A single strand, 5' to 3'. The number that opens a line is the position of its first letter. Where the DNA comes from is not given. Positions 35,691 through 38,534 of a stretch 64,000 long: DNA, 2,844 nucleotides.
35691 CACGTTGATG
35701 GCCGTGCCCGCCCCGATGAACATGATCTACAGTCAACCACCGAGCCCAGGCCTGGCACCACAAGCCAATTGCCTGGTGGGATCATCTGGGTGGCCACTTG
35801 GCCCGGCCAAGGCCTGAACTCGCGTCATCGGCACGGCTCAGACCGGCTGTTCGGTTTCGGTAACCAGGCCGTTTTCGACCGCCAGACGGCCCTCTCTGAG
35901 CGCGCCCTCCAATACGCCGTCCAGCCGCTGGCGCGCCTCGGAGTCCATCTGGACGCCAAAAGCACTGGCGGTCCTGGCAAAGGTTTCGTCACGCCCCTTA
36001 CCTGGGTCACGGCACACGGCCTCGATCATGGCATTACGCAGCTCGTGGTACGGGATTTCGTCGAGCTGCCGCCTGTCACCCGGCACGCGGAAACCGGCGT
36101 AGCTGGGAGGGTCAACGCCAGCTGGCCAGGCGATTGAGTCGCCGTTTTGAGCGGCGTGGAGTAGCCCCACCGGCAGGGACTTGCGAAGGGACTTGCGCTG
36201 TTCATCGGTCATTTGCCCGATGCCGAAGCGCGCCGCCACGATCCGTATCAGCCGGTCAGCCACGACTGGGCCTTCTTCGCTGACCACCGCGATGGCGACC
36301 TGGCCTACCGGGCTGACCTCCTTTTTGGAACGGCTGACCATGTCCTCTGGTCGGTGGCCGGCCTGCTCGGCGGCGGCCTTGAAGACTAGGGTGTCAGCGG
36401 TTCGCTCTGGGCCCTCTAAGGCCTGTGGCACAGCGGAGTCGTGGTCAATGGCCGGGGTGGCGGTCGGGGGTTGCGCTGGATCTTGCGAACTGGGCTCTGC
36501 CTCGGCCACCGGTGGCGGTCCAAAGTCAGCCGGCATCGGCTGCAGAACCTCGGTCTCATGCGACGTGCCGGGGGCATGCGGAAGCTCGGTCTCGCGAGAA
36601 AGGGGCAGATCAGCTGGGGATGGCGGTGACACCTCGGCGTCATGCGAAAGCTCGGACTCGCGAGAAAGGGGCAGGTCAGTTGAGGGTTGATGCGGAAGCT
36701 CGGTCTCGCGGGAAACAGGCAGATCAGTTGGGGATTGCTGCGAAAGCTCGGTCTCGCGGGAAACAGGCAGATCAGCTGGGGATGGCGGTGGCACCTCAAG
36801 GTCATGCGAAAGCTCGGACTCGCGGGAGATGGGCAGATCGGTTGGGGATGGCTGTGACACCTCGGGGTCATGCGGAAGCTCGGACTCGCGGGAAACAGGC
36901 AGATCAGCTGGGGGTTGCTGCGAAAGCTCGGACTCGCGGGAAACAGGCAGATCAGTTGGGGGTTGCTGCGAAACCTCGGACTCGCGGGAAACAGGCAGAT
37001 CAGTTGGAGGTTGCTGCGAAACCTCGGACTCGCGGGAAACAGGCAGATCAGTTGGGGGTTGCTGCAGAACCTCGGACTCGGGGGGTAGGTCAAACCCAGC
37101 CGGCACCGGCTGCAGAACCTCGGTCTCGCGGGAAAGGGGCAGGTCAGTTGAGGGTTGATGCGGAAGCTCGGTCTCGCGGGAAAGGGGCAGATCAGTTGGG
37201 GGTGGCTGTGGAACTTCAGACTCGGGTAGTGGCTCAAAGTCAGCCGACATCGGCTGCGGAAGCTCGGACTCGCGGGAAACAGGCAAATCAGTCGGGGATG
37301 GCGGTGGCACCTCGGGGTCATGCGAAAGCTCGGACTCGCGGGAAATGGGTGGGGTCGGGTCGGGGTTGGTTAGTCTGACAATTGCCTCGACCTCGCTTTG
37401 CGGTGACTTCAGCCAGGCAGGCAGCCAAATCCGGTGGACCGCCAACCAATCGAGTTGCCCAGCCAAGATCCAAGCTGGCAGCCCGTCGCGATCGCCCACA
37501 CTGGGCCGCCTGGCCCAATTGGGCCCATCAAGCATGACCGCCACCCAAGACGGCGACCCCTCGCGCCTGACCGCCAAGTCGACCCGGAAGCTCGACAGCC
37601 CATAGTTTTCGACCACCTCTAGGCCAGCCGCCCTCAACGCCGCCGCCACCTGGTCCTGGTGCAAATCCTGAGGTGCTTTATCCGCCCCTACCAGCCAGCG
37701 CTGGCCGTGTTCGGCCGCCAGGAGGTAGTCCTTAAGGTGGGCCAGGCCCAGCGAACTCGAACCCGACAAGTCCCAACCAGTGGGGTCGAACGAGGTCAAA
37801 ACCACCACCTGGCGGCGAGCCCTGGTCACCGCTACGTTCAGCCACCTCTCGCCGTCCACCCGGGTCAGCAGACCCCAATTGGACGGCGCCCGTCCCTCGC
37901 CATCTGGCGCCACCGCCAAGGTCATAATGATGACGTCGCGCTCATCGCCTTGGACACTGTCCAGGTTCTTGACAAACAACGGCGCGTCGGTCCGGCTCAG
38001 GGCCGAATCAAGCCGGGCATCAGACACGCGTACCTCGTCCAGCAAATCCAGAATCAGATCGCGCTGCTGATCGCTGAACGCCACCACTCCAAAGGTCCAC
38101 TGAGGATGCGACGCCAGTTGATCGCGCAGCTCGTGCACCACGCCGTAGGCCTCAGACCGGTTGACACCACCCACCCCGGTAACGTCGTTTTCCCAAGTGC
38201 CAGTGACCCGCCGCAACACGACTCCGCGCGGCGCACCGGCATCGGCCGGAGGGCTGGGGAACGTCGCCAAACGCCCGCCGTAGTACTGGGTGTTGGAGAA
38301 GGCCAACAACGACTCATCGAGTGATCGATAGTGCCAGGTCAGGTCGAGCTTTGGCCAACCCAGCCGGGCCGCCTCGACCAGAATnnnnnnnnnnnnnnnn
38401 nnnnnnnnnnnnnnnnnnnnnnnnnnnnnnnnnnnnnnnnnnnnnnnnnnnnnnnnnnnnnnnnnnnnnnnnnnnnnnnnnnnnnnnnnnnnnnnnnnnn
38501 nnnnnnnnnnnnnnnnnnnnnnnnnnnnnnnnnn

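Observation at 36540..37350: About 0.8 kb of in-frame 48-bp tandem repeats (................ units) between the nuclease-like and DUF3320 domains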

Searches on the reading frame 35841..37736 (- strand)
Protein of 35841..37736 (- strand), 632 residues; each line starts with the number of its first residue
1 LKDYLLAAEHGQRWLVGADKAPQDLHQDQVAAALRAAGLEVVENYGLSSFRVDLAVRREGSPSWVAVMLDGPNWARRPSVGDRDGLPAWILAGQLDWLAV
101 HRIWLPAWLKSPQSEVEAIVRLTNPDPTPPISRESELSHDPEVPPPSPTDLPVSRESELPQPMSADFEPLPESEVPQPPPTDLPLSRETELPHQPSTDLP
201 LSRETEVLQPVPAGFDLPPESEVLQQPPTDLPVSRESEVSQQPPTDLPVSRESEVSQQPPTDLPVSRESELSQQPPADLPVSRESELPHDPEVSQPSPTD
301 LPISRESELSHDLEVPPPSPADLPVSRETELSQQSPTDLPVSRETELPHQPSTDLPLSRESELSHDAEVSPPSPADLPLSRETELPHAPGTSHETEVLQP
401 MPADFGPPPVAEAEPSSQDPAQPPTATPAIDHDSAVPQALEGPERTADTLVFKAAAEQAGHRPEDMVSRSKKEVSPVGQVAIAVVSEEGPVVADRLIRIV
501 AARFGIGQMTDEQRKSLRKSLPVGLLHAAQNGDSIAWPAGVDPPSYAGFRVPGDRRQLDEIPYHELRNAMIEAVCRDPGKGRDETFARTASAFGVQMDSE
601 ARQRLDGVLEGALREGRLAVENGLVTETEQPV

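Call 64: predict_structure(alignment_id=A1)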
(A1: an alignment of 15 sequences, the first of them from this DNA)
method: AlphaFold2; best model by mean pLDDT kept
length: 632 residues; sequences in the alignment: 15
mean_pLDDT: 60.8   pTM: 0.37
mean pLDDT of the five models: 60.8, 60.5, 60.1, 57.4, 57.0
residues with pLDDT >= 90: 131; 70-90: 96; 50-70: 93; < 50: 312
segments of 3 or more residues with pLDDT < 50: 6-9, 13-20, 78-80, 128-161, 165-168, 179-191, 193-227, 229-231, 233-242, 245-274, 281-287, 292-297, 299-301, 303-315, 319-323, 325-335, 337-339, 341-347, 352-355, 357-370, 372-385, 387-448
pLDDT, mean of each block of 10 residues (from residue 1): 50 46 79 97 77 88 87 59 56 74 90 95 68 41 40 42 46 48 43 40 37 42 41 40 41 41 42 47 39 43 45 47 39 39 38 41 38 43 41 39 46 41 35 35 46 64 62 80 90 93 88 89 85 86 81 75 92 91 95 92 95 93 88 50
secondary structure, 60 per line:
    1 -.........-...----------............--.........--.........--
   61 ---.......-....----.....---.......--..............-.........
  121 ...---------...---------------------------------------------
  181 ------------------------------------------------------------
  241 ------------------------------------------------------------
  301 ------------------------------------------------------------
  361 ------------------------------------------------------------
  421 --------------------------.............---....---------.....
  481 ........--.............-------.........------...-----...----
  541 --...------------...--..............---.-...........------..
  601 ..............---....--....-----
elements in order (helices of 4 or more, strands of 3 or more residues): H2-10 H25-36 E39-47 E50-58 E64-70 H72-75 H80-84 H88-94 E97-104 H105-110 H112-123 H447-459 H463-466 H476-488 H493-503 H511-519 E526-528 E534-536 H563-576 H582-592 H599-614 E618-621 E624-627

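Call 67: fold_search(model_id=the predicted structure, library=pdb)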
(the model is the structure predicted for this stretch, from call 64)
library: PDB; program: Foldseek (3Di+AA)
matches with E <= 10: 748; with E <= 0.001: 0
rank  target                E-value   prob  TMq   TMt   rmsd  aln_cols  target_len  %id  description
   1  7dg2_A                6.4e-03  0.94  0.10  0.26  13.3       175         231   11  Nse1-Nse3-Nse4 complex (released 2021-05-26)
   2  8b9x_B                1.1e-02  0.89  0.13  0.26  10.2       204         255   10  Chimeric protein of human UFM1 E3 ligase, UFL1, and DDRGK1 (released 2023-10-25)
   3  7asv_A                1.2e-02  0.90  0.10  0.32  12.3       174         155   12  Crystal structure of tWHD2 of Rpc5 subunit of human RNA Polymerase III (released 2020-12-30)
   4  1lva                  1.5e-02  0.93  0.13  0.26   6.9       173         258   17  Crystal structure of a C-terminal fragment of Moorella thermoacetica elongation factor SelB (released 2002-08-21)
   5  5hvq_C                1.7e-02  0.87  0.10  0.24  12.0       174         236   10  Alternative model of the MAGE-G1 NSE-1 complex (released 2016-10-26)
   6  8b9x_A                1.9e-02  0.84  0.13  0.26  10.2       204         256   10  Chimeric protein of human UFM1 E3 ligase, UFL1, and DDRGK1 (released 2023-10-25)
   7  7exx                  4.1e-02  0.44  0.10  0.14  14.9       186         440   10  The structure of DndG (released 2022-06-01)
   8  8e4y                  4.3e-02  0.60  0.10  0.10  12.4       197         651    9  Cryo-EM structure of human glycerol-3-phosphate acyltransferase 1 (GPAT1) in complex with 2-oxohexadecyl-CoA (released 2022-12-21)
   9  8e4v_MODEL_1_A        5.1e-02  0.99  0.10  0.54   4.6        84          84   19  Solution structure of the WH domain of MORF (released 2023-05-10)
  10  2uwm_A                5.1e-02  0.60  0.13  0.29  14.1       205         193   13  C-TERMINAL DOMAIN(WH2-WH4) OF ELONGATION FACTOR SELB IN COMPLEX WITH SECIS RNA (released 2007-05-08)
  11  9gc3_A                5.8e-02  0.84  0.10  0.11  30.8       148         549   14  yeast TFIIIC TauB subcomplex bound to a tRNA gene (released 2024-11-27)
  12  9a40_A                6.5e-02  0.75  0.10  0.09  18.6       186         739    8  model of Cullin4 (released 2024-09-18)
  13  9qo1_I                7.3e-02  0.72  0.10  0.12  23.1       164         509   11  Activated 9-subunit COP9 signalosome and neddylated SCF (SKP1-SKP2-CKS1) complex structure (released 2026-02-11)
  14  2uwm_B                7.3e-02  0.57  0.13  0.28  14.0       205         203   13  C-TERMINAL DOMAIN(WH2-WH4) OF ELONGATION FACTOR SELB IN COMPLEX WITH SECIS RNA (released 2007-05-08)
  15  7shk_A                7.3e-02  0.57  0.08  0.07  20.1       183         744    8  Structure of Xenopus laevis CRL2Lrr1 (State 1) (released 2021-12-08)
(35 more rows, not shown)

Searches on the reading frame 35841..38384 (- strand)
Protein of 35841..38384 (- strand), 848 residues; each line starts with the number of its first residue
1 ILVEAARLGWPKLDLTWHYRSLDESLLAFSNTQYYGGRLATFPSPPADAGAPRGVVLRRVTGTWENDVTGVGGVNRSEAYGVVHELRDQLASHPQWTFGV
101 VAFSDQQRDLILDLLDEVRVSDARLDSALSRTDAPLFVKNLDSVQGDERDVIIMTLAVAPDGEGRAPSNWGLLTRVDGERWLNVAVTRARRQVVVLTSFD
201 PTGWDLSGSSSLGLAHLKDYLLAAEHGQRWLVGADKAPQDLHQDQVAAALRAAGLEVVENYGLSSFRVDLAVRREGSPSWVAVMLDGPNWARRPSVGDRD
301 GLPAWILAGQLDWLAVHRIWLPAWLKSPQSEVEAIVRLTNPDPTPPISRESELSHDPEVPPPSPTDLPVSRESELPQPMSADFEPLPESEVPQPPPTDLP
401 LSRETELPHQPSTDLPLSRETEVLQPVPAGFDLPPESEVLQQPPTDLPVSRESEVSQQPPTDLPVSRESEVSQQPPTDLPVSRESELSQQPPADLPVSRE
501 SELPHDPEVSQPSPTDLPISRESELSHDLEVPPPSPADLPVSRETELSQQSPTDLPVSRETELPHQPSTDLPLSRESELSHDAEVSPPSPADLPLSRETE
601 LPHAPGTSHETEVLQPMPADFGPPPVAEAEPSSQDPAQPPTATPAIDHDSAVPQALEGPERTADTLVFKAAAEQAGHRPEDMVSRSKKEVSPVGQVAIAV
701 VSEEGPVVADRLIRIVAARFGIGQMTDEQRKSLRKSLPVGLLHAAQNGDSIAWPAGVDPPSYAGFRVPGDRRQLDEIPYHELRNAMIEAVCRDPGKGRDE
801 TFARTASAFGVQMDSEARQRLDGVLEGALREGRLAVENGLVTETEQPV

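Call 42: search_protein_representatives(protein=window:35841-38384:-)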
Query: 848 residues. Proteins with E-value up to 0.001 (for the whole library): 9947; up to 1e-10: 7801; up to 1e-30: 4420. The best 150 are listed.
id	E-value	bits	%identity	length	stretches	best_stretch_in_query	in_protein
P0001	0.0e+00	1869.9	100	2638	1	1-848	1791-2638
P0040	2.7e-128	446.2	48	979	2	1-343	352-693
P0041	4.2e-126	438.9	43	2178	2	1-371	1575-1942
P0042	1.8e-118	413.7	49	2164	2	4-338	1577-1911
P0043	1.9e-118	413.6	46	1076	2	3-408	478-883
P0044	2.2e-117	410.1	46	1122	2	1-340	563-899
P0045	2.6e-117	409.9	45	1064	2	1-335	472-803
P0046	8.0e-112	391.7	42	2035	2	1-353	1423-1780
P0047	7.1e-110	385.2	46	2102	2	11-350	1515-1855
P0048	1.4e-107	377.6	50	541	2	63-341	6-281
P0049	3.1e-107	376.5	46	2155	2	1-338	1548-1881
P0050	1.4e-106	374.4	47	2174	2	1-339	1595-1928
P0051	3.7e-101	356.4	44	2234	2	1-373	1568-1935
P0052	1.4e-100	354.5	43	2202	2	1-377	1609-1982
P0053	6.4e-100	352.3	43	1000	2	1-338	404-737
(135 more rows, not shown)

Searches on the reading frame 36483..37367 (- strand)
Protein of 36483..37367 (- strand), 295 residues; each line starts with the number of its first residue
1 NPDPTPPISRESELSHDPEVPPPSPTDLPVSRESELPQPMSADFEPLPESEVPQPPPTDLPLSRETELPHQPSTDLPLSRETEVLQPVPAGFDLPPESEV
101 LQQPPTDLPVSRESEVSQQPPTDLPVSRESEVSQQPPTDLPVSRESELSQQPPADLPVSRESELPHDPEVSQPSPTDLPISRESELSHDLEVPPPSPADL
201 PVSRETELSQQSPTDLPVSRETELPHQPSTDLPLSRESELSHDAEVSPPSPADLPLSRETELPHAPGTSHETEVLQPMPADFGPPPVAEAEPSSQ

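Call 20: find_homologous_proteins(query=window:36483-37367:-, max_evalue=0.01)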
Query seq(295 aa) (295 aa): 1 proteins with E <= 0.01 among 8000 candidates.
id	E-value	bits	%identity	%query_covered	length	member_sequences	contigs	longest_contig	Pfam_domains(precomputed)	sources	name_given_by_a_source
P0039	3.9e-4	38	48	39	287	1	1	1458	PF25533.2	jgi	jgi:hypothetical protein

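Call 33: find_encoding_contigs(protein=P0039, flank=3000, max_places=3)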
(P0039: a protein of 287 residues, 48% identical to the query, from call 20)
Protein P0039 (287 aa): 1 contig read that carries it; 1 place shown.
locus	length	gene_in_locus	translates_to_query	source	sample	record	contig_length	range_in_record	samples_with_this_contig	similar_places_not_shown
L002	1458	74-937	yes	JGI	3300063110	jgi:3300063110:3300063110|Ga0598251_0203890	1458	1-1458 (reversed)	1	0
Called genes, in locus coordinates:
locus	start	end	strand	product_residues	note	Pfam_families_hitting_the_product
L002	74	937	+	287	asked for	PF25533:Lysostaphin_N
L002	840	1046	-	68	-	-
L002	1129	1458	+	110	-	?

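Call 34: search_protein_families(library=pfam, proteins=[P0039], max_evalue=0.1)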
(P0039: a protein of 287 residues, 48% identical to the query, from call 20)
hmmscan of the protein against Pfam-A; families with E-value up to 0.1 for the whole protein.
P0039 (287 aa): 1 family
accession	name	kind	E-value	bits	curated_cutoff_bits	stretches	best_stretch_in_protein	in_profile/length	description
PF25533.1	Lysostaphin_N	-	5.2e-09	36.5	60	1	73-151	2-80/103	Lysostaphin, N-terminal domain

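Call 61: find_homologous_proteins(query=P0039, max_evalue=0.001)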
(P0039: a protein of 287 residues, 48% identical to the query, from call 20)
Query P0039 (287 aa): 8 proteins with E <= 0.001 among 8000 candidates.
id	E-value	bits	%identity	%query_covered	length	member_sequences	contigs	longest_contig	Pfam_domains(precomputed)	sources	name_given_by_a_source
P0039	1.9e-175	601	100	100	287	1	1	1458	PF25533.2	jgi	jgi:hypothetical protein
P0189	3.5e-67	245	57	59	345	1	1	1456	PF25533.2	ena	-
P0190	8.1e-56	208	55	86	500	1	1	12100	PF25533.2,PF01594.23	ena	-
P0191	2.1e-48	183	50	67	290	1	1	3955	-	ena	-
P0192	3.5e-48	183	57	66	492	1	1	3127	-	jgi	-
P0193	2.0e-34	137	42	92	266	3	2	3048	-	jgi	jgi:hypothetical protein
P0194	1.4e-28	118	41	68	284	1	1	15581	-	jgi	jgi:hypothetical protein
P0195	2.7e-7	48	41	44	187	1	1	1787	-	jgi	-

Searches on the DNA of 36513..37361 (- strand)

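Call 78: search_dna_similar(query=window:36513-37361:-, collection=phages, mode=distant, max_rows=5)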
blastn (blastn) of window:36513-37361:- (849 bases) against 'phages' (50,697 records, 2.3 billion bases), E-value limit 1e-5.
No match.

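Call 79: search_dna_similar(query=window:36513-37361:-, collection=plasmids, mode=distant, max_rows=5)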
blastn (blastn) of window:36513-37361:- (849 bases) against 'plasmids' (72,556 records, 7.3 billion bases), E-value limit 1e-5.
No match.

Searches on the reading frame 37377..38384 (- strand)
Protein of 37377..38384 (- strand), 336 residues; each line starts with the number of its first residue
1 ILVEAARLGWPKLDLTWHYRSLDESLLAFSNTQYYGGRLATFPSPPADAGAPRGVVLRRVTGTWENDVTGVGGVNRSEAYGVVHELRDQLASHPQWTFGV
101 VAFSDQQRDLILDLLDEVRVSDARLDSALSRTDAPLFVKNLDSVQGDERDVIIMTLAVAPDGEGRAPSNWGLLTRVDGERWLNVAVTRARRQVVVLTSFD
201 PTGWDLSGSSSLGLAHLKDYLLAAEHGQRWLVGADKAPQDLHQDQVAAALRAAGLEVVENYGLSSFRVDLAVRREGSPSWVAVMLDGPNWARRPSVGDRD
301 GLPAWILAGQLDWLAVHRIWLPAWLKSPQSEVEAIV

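Call 76: find_related_loci(query=window:37377-38384:-, collection=genome_contigs, flank=3000)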
Query window:37377-38384:- (336 aa) in genome_contigs; peptide patterns used: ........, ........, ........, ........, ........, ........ (x = any residue, [..] = any of these).
118 stretches matched a pattern; 47 encode a relative of the query (tblastn E <= 1e-3); 47 distinct loci.
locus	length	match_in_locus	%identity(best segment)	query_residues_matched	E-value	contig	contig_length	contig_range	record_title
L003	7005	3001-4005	47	1-335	7e-84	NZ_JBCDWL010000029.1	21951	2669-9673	Gordonia aichiensis strain H52 NODE_29_length_21951_cov_52.744731, whole genome shotgun sequence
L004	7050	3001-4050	45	1-336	3e-71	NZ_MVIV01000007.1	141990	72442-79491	Actinomyces gaoshouyii strain pika_113 Scaffold7, whole genome shotgun sequence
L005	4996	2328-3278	39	12-327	7e-51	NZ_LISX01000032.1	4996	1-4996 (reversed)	Kitasatospora sp. CB01950 scaffold32, whole genome shotgun sequence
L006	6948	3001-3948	38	12-327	1e-50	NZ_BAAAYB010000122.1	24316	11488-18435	Kitasatospora albolonga strain JCM 4716 sequence122, whole genome shotgun sequence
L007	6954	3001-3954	37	9-327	6e-46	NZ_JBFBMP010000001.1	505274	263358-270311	Microbacterium sp. NPDC076911 NPDC076911_70_H4.ctg-0001, whole genome shotgun sequence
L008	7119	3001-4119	36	1-336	4e-45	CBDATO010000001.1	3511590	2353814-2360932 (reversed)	MAG: Frankiaceae bacterium isolate ba83ffb0-25e4-4dad-870a-0024c7128355 genome assembly, contig: contig_1, whole genome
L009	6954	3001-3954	36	12-327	6e-45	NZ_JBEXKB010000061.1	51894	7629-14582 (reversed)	Kitasatospora sp. NPDC004669 NPDC004669_8_G11.ctg-0061, whole genome shotgun sequence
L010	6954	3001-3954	36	12-327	4e-45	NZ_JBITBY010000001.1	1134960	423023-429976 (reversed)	Kitasatospora sp. NPDC051853 NPDC051853_372_F1.ctg-0001, whole genome shotgun sequence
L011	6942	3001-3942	37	13-327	2e-43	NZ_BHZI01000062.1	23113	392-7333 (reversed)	Streptomyces otsuchiensis strain OTB305 NODE62, whole genome shotgun sequence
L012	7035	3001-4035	34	1-307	2e-42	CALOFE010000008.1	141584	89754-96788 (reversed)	MAG: uncultured Planctomycetaceae bacterium isolate LOGT_bin.0146 genome assembly, contig: contig_41418, whole genome sh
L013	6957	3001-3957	35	15-286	4e-42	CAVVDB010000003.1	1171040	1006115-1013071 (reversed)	MAG: uncultured Chloroflexia bacterium isolate MFD02242.bin.2.210 genome assembly, contig: contig_2402, whole genome sho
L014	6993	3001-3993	33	15-307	1e-40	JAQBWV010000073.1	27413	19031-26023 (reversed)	MAG: Planctomycetota bacterium isolate casp150-mb.251 NODE_4654_length_27413_cov_0.076737, whole genome shotgun sequence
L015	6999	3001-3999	34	15-307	2e-40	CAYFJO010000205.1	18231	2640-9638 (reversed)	MAG TPA_asm: uncultured Pirellulaceae bacterium isolate ERP003628_co1_109 genome assembly, contig: NODE_1427_length_1823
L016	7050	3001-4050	35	15-335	3e-40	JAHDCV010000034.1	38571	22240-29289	MAG: Acidimicrobiales bacterium isolate MAG-142 ND_822, whole genome shotgun sequence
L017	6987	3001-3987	34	11-300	5e-40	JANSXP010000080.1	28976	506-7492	MAG: Planctomycetaceae bacterium isolate bin.28 k141_923117_length_28976_cov_16.0000, whole genome shotgun sequence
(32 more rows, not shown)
